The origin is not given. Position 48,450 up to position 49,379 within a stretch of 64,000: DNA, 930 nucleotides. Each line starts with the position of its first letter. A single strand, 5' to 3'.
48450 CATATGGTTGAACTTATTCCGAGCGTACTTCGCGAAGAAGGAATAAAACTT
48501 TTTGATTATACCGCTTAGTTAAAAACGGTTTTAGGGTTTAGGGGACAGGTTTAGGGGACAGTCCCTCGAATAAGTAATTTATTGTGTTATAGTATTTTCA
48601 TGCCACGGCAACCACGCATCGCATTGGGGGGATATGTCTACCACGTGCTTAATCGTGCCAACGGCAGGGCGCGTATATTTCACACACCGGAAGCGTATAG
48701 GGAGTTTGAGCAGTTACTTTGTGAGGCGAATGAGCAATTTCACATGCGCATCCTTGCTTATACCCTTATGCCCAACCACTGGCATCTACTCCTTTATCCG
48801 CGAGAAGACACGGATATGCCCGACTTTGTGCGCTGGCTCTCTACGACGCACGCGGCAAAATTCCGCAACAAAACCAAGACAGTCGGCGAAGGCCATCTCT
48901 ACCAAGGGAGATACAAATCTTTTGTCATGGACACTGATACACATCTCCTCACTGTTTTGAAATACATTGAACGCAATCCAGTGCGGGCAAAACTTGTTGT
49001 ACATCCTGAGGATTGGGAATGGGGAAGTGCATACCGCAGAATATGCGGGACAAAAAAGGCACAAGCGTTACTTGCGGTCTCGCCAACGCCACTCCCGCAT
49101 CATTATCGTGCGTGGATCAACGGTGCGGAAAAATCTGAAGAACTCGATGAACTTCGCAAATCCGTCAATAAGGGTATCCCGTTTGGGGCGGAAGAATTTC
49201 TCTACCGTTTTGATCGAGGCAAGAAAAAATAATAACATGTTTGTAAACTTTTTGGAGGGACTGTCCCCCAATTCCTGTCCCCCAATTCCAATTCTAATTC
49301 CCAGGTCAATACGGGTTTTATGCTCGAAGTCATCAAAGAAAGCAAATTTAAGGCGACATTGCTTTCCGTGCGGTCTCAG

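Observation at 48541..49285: Complete RAYT/REP unit: HUH Y1 transposase flanked by inverted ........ palindrome doublets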

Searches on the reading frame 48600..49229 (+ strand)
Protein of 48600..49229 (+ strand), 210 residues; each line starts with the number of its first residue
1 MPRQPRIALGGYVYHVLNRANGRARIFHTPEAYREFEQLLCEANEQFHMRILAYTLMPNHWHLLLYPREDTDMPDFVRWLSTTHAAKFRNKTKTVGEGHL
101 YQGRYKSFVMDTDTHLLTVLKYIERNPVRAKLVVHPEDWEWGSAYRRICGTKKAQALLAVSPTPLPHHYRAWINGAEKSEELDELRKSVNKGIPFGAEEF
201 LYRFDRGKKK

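Call 14: search_protein_families(library=pfam, proteins=[window:48600-49229:+], max_evalue=0.01)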
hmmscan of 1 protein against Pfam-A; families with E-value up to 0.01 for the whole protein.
window:48600-49229:+ (210 aa): 1 family
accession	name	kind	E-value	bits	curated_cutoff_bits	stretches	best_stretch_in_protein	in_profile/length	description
PF01797.21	Y1_Tnp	-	1.2e-18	67.8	23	1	13-126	6-121/121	Transposase IS200 like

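Call 15: search_protein_families(library=ncbifam, proteins=[window:48600-49229:+], max_evalue=0.01)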
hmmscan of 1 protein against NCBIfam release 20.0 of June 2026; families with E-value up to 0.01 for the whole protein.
window:48600-49229:+ (210 aa): 2 families
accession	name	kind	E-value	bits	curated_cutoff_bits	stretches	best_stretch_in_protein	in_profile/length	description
NF047646.1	REP_Tyr_transpos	equivalog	5.8e-21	74.9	80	1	5-141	3-145/146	REP-associated tyrosine transposase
NF033573.1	transpos_IS200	equivalog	2.7e-05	24.4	55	1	13-124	12-125/126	IS200/IS605 family transposase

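Call 18: find_encoding_contigs(protein=window:48600-49229:+, flank=10000, max_places=10)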
Protein window:48600-49229:+ (210 aa): 21 contigs read that carry it; 10 places shown.
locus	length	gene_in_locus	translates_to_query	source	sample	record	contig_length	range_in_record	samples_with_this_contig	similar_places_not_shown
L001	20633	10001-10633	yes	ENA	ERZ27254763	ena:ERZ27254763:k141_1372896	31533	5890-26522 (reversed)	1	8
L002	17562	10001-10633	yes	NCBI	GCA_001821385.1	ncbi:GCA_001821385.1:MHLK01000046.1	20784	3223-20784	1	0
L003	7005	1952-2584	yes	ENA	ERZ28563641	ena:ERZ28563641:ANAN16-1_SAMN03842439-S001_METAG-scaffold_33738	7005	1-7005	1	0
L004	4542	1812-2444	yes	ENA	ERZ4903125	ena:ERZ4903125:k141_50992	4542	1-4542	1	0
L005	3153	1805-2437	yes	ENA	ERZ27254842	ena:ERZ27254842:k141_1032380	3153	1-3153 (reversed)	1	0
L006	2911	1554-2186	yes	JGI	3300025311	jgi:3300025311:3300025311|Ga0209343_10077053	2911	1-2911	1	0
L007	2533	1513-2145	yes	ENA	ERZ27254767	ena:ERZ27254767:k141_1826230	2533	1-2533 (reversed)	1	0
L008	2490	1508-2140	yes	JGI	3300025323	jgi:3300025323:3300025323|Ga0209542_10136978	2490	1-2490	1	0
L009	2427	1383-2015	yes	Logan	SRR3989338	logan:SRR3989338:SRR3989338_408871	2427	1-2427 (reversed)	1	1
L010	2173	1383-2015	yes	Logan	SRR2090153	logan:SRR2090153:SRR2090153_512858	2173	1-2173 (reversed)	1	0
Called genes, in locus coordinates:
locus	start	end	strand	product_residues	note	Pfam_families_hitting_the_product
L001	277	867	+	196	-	PF01195:Pept_tRNA_hydro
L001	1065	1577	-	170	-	-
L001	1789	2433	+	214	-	PF00574:CLP_protease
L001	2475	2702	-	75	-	-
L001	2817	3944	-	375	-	PF21710:Spt6_S1 (faint), PF00575:S1 (weak), PF23459:S1_RRP5 (faint), PF00575:S1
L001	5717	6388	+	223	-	PF13483:Lactamase_B_3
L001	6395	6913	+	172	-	-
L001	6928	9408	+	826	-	PF00521:DNA_topoisoIV, PF03989:DNA_gyraseA_C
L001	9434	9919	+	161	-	PF00383:dCMP_cyt_deam_1, PF14437:MafB19-deam, PF14439:Bd3614-deam (weak)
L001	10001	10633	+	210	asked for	PF01797:Y1_Tnp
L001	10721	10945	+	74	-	-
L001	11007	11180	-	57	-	-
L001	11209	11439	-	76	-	-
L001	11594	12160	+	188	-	PF00891:Methyltransf_2 (weak), PF01209:Ubie_methyltran, PF01269:Fibrillarin (weak), PF13489:Methyltransf_23, PF13847:Methyltransf_31, PF08241:Methyltransf_11, PF08242:Methyltransf_12, PF13649:Methyltransf_25, +1 more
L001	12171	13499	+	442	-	PF01547:SBP_bac_1, PF13416:SBP_bac_8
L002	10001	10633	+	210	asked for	PF01797:Y1_Tnp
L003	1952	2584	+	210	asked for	PF01797:Y1_Tnp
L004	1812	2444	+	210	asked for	PF01797:Y1_Tnp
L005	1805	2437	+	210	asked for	PF01797:Y1_Tnp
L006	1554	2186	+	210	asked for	PF01797:Y1_Tnp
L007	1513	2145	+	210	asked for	PF01797:Y1_Tnp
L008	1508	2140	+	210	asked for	PF01797:Y1_Tnp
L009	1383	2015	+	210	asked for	PF01797:Y1_Tnp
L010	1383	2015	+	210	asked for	PF01797:Y1_Tnp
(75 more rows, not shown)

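Call 19: find_homologous_proteins(query=window:48600-49229:+)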
Query window:48600-49229:+ (210 aa): 5504 proteins with E <= 0.001 among 5677 candidates; the best 120 are listed.
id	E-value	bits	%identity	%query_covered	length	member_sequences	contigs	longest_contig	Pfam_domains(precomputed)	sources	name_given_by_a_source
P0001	1.2e-143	494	100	100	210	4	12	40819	PF01797.22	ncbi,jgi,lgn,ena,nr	ncbi:MAG: hypothetical protein A3C13_00800 [Candidatus Lloydbacteria bacterium RIFCSPHIGHO2_02_FULL_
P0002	9.0e-127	439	90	100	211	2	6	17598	PF01797.22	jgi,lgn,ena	jgi:putative transposase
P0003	4.8e-113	394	82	96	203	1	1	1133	PF01797.22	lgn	-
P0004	5.4e-104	365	78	96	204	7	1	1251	PF01797.22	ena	-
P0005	7.9e-102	357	74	98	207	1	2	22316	PF01797.22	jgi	jgi:putative transposase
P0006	7.0e-95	335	68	100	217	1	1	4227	PF01797.22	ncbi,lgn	-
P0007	4.5e-93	329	71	94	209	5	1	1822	PF01797.22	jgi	jgi:putative transposase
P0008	2.1e-92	327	68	97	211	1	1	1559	PF01797.22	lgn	-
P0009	9.0e-92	325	70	95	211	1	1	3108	PF01797.22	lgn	-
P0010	3.2e-91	323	68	99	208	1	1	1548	PF01797.22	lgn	-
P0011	6.7e-86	305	66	94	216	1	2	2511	PF01797.22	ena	-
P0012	5.7e-85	302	62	100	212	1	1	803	PF01797.22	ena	-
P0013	1.0e-83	298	66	93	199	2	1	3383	PF01797.22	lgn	-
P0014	2.1e-83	297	63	94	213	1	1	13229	PF01797.22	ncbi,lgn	-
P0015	3.8e-83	296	66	97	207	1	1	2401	PF01797.22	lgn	-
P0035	1.1e-78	282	61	93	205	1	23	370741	PF01797.22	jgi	jgi:putative transposase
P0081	1.6e-75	271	57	98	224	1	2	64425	PF01797.22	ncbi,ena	-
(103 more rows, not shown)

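Call 21: search_solved_structures(query=window:48600-49229:+, max_evalue=1, show_alignments=3)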
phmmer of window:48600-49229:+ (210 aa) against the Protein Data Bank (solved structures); distinct sequences matched with E-value up to 1: 7.
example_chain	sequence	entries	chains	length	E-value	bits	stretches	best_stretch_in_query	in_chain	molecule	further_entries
2xm3_A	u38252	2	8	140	0.0069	19.2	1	35-124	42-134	TRANSPOSASE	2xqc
2xma_A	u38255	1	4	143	0.0073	19.2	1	35-124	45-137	TRANSPOSASE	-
2xo6_A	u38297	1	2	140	0.016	18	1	35-88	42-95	TRANSPOSASE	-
2fyx_A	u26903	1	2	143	0.088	15.6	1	15-90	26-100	transposase, putative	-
3a98_A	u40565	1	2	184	0.22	14.3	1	137-197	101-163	Dedicator of cytokinesis protein 2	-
9ix6_A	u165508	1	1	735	0.54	13.1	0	110-186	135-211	Cas12X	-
8zqc_A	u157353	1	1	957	0.73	12.6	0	110-186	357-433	Cas12X2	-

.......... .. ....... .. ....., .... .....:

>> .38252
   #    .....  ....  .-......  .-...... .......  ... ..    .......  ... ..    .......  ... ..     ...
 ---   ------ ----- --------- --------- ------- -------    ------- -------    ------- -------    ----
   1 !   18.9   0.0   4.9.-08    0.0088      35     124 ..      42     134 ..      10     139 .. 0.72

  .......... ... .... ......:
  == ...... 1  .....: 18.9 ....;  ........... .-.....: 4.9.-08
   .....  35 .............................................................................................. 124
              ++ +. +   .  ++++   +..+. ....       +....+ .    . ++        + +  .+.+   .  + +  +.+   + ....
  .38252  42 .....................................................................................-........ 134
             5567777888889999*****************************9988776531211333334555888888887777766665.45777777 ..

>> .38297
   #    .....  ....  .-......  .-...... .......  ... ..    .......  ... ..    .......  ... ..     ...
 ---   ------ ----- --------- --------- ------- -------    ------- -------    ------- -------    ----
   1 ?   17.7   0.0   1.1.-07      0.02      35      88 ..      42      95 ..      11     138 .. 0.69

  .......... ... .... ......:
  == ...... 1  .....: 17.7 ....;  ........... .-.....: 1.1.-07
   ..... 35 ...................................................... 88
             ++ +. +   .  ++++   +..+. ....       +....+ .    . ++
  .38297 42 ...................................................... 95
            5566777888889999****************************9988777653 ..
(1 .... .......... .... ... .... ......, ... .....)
